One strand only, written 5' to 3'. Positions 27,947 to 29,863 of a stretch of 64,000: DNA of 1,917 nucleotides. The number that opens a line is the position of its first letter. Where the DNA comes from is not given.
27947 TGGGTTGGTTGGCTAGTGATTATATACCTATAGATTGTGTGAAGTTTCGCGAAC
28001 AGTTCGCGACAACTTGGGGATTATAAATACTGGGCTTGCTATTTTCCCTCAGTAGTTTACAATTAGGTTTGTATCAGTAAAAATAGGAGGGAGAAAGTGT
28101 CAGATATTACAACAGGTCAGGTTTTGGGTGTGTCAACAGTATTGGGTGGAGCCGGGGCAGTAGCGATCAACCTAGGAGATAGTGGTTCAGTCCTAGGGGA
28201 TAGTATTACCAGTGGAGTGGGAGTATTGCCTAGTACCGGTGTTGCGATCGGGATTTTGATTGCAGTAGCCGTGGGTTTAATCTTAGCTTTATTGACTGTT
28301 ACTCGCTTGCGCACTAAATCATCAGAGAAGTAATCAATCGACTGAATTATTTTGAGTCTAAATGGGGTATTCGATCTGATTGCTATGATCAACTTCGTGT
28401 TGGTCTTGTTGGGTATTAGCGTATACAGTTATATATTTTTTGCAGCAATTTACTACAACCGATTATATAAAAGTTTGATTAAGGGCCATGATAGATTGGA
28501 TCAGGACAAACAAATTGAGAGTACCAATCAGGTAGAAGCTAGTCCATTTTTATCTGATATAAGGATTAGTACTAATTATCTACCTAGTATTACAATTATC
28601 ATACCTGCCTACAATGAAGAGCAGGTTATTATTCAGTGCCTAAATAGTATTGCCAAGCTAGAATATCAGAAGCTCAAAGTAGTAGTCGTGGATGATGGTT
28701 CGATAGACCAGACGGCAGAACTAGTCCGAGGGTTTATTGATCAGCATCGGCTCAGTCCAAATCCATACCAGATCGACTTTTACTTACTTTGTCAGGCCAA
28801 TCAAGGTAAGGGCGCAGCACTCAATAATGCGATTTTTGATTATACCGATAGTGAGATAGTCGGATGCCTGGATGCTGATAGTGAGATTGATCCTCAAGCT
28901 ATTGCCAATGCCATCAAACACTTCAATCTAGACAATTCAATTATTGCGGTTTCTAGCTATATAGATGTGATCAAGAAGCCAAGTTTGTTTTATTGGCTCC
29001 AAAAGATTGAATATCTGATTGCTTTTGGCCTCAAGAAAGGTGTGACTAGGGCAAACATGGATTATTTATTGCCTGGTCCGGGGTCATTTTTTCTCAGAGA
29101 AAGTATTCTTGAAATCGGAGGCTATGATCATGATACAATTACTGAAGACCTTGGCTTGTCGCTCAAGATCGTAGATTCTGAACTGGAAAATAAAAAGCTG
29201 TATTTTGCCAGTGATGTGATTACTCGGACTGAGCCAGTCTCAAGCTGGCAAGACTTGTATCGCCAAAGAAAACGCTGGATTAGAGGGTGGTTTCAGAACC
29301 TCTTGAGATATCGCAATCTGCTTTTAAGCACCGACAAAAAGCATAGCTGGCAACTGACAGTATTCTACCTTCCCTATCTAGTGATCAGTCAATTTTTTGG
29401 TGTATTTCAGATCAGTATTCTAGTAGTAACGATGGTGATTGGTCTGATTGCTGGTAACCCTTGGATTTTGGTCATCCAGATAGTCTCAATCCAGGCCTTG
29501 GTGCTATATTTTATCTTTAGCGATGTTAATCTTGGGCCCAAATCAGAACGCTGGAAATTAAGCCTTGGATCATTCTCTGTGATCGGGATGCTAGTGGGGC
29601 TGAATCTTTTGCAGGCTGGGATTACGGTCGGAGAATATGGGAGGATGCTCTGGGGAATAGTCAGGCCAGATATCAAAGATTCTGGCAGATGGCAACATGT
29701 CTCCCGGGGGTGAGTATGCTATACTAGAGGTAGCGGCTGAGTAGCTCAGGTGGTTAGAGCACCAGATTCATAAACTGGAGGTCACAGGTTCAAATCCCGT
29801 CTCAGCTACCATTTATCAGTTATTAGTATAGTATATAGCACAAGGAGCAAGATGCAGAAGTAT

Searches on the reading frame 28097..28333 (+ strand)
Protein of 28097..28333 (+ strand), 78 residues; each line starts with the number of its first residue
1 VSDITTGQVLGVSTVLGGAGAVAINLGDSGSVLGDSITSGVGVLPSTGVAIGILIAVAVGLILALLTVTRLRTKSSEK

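Call 4: search_protein_families(library=pfam, proteins=[window:28097-28333:+], max_evalue=0.1)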
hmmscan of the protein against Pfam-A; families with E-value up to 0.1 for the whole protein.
window:28097-28333:+ (78 aa): 1 family
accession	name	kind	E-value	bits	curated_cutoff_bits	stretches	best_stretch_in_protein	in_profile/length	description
PF00746.26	Gram_pos_anchor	-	0.028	14.8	20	1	38-67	3-31/43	LPXTG cell wall anchor motif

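Call 5: search_protein_families(library=ncbifam, proteins=[window:28097-28333:+], max_evalue=0.1)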
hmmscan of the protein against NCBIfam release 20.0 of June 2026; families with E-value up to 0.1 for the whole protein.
window:28097-28333:+ (78 aa): 2 families
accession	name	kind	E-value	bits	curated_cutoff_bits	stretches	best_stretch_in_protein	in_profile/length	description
TIGR01167.1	LPXTG_anchor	domain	0.043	14.5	15.9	1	43-70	1-28/34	LPXTG cell wall anchor domain-containing protein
NF009776.0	PRK13275.1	equivalog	0.058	12.7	64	1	38-68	37-67/70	tetrahydromethanopterin S-methyltransferase subunit F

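Call 8: find_homologous_proteins(query=window:28097-28333:+, max_evalue=0.01)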
Query window:28097-28333:+ (78 aa): 2 proteins with E <= 0.01 among 24 candidates.
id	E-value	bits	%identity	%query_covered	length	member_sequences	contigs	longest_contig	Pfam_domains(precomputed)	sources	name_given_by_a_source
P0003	1.6e-34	134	99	100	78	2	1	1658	-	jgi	-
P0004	3.4e-28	114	85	100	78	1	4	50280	-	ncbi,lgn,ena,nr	ncbi:hypothetical protein KA531_00440 [Candidatus Saccharibacteria bacterium]|nr:hypothetical protei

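Call 12: find_encoding_contigs(protein=P0004, flank=10000, max_places=4)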
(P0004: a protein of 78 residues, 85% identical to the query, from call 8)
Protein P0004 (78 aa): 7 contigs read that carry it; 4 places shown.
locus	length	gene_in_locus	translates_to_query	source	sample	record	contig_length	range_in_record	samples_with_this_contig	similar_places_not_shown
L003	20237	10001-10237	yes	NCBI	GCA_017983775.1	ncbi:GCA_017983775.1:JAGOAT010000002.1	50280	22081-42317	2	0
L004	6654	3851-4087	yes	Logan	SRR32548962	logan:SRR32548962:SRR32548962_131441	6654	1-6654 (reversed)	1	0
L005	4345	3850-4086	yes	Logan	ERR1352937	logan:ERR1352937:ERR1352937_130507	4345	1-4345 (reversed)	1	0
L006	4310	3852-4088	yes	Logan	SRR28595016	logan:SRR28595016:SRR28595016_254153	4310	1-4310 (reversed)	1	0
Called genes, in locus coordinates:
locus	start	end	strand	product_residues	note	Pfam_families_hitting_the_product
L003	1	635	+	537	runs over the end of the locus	-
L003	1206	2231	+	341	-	PF23473:LysM3_LYK4_5 (weak), PF01476:LysM, PF05257:CHAP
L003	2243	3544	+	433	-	PF01018:GTP1_OBG, PF01926:MMR_HSR1, PF02421:FeoB_N, PF09269:DUF1967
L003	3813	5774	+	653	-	PF17963:Big_9 (weak)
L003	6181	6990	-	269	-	-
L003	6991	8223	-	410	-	PF13506:Glyco_transf_21, PF03142:Chitin_synth_2 (faint), PF00535:Glycos_transf_2, PF10111:Glyco_tranf_2_2, PF13641:Glyco_tranf_2_3, PF13632:Glyco_trans_2_3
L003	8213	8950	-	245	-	-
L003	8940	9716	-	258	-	-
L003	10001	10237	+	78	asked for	-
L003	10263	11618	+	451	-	PF00535:Glycos_transf_2, PF10111:Glyco_tranf_2_2 (weak), PF13641:Glyco_tranf_2_3, PF13632:Glyco_trans_2_3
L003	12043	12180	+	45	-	-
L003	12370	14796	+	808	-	PF00133:tRNA-synt_1, PF09334:tRNA-synt_1g, PF13603:tRNA-synt_1_2, PF00133:tRNA-synt_1, PF09334:tRNA-synt_1g (weak), PF08264:Anticodon_1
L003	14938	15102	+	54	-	PF01783:Ribosomal_L32p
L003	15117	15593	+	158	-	PF01029:NusB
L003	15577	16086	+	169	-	PF00293:NUDIX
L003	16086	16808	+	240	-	PF22935:RM44_endonuclase (weak), PF14622:Ribonucleas_3_3, PF00636:Ribonuclease_3, PF00035:dsrm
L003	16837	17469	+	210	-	PF00334:NDK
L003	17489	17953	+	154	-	PF05239:PRC (faint)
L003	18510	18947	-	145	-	-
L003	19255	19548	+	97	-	PF01250:Ribosomal_S6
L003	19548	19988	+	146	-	PF00436:SSB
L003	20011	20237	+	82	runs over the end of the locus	PF01084:Ribosomal_S18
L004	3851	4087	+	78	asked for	-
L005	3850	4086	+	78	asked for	-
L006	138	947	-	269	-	-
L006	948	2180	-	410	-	PF13506:Glyco_transf_21, PF03142:Chitin_synth_2 (faint), PF00535:Glycos_transf_2, PF10111:Glyco_tranf_2_2, PF13641:Glyco_tranf_2_3, PF13632:Glyco_trans_2_3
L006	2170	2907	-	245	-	-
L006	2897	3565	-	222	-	-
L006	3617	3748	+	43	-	-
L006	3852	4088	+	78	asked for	-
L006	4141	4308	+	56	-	?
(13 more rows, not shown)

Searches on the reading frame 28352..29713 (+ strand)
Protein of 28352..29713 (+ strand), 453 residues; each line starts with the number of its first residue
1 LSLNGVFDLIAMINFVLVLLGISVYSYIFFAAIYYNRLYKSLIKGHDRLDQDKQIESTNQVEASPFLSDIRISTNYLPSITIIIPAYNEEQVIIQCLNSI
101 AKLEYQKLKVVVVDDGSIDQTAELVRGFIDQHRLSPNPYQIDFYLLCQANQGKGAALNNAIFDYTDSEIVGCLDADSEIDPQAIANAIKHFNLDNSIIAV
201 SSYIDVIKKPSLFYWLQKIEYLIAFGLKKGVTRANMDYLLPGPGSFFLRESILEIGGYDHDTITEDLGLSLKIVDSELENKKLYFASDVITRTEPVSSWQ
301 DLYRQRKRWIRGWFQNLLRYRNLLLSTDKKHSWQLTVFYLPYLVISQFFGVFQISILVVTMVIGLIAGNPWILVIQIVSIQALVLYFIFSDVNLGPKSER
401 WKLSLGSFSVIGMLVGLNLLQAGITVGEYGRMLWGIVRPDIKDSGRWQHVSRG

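Call 4: search_protein_families(library=pfam, proteins=[window:28352-29713:+], max_evalue=0.1)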
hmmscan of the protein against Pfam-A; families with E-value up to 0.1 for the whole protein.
window:28352-29713:+ (453 aa): 5 families
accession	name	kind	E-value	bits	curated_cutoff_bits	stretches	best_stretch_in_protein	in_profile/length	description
PF00535.33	Glycos_transf_2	-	1.8e-26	93.5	23.3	1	81-251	1-163/168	Glycosyl transferase family 2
PF13641.12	Glyco_tranf_2_3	-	7.6e-18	65.8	27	1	78-312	1-230/230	Glycosyltransferase like family 2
PF13632.12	Glyco_trans_2_3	-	2.8e-15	57.1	27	1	170-365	2-191/198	Glycosyl transferase family group 2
PF10111.15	Glyco_tranf_2_2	-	1.7e-06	28.2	27.3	1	81-262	1-185/276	Glycosyltransferase like family 2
PF03142.21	Chitin_synth_2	-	0.00048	19.3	27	1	167-229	202-265/527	Chitin synthase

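Call 5: search_protein_families(library=ncbifam, proteins=[window:28352-29713:+], max_evalue=0.1)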
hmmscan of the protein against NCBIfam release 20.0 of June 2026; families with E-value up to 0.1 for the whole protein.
window:28352-29713:+ (453 aa): 28 families (the best 25 are shown)
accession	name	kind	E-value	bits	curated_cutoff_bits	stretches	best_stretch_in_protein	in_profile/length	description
TIGR03937.1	PgaC_IcaA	equivalog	2.1e-38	132.3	422.3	1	72-388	39-342/407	poly-beta-1,6-N-acetyl-D-glucosamine synthase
TIGR03111.1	glyc2_xrt_Gpos1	hypoth_equivalog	2e-33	115.8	363.95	1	74-396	45-371/439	TIGR03111 family XrtG-associated glycosyltransferase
TIGR04242.1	nodulat_NodC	equivalog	1.1e-16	60.9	550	1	65-381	35-345/395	chitooligosaccharide synthase NodC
NF041875.1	EPS_EpsD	equivalog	3.1e-15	56.4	370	1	81-291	2-204/325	exopolysaccharide biosynthesis glycosyltransferase EpsD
TIGR04283.1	glyco_like_mftF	equivalog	3.8e-14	52.8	182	1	80-275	1-171/221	TIGR04283 family arsenosugar biosynthesis glycosyltransferase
NF053846.1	glyco_with_XrtP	equivalog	5.7e-13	48.3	520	2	82-199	45-167/440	XrtP-associated glycosyltransferase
TIGR03030.1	CelA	equivalog_domain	1.1e-12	46.8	699.1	2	70-176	123-238/714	UDP-forming cellulose synthase catalytic subunit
NF007482.0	PRK10073.1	equivalog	1.6e-12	47.1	423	1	76-185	4-104/334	glycosyltransferase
TIGR03469.1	HpnB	hypoth_equivalog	2.4e-11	43.3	379.25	1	73-197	39-166/386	hopene-associated glycosyltransferase HpnB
NF038302.1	EPS_HpsE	equivalog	4.2e-11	42.4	300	1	80-206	3-126/307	hormogonium polysaccharide biosynthesis glycosyltransferase HpsE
NF050050.1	ProtGlycPglI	equivalog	4.8e-11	42.6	500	1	78-194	2-111/306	GalNAc(5)-diNAcBac-PP-undecaprenol beta-1,3-glucosyltransferase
NF045692.1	OglycostaseCruG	equivalog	9e-11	41.3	600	1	70-260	33-223/386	2'-O-glycosyltransferase CruG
NF047683.1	TeichurnBiosyTuaG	equivalog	2.9e-10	40.2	400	1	77-203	5-123/252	teichuronic acid biosynthesis protein TuaG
TIGR03965.1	mycofact_glyco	equivalog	6.6e-09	35.1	280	1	74-271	70-261/467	mycofactocin biosynthesis glycosyltransferase MftF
NF047588.1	GlcsyltransPgfSStrep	equivalog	3.6e-08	33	500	1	80-198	3-117/308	glycosyltransferase PgfS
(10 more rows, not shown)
